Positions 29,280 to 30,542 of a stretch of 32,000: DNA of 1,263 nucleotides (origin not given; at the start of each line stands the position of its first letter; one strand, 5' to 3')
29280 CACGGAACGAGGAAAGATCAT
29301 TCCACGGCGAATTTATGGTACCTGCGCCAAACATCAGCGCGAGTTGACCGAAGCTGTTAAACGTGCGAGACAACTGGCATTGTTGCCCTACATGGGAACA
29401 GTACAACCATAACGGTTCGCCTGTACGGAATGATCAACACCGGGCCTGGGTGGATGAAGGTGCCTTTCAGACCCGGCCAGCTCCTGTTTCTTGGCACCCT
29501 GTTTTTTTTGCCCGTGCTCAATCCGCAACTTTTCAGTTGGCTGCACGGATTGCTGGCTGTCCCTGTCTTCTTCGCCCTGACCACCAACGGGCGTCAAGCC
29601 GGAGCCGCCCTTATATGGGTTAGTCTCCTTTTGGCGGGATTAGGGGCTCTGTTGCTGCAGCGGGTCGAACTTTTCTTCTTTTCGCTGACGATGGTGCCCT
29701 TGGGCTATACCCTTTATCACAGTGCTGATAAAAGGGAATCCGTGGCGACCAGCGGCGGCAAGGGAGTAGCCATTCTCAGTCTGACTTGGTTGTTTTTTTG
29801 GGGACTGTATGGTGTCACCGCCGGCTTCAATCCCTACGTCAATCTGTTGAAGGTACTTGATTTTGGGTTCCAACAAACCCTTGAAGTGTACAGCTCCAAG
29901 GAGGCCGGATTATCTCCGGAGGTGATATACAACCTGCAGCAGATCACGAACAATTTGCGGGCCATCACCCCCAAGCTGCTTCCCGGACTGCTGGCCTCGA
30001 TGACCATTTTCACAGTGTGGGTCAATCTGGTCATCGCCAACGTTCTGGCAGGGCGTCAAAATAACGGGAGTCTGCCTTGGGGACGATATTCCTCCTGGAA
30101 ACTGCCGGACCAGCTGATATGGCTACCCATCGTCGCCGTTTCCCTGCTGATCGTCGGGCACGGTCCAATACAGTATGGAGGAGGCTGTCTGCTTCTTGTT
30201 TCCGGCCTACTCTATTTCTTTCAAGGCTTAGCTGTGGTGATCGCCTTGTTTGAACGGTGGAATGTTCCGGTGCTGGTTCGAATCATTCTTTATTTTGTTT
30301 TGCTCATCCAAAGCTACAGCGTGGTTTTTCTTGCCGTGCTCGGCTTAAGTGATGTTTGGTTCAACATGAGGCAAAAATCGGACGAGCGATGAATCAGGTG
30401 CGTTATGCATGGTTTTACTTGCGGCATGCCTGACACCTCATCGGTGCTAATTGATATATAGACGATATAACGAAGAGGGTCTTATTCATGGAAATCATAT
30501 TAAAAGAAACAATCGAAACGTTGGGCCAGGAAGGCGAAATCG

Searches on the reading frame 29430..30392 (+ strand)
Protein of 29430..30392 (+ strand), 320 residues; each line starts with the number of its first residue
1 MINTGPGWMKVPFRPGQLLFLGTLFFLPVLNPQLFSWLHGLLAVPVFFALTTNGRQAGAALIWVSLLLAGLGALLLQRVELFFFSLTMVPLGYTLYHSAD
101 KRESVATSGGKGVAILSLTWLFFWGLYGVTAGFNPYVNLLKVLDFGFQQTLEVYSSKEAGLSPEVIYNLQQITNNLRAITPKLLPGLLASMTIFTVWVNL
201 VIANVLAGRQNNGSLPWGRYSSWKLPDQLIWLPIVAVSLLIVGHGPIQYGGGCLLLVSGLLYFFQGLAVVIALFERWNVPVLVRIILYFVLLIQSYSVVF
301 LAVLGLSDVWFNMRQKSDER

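Call 75: search_protein_families(library=pfam, proteins=[window:29430-30392:+], max_evalue=0.00001)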
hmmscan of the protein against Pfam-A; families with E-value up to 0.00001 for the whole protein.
window:29430-30392:+ (320 aa): 1 family
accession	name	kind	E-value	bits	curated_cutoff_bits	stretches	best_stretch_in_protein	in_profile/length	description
PF09991.14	DUF2232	-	2.8e-37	128.9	27.8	1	24-309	6-290/290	Predicted membrane protein (DUF2232)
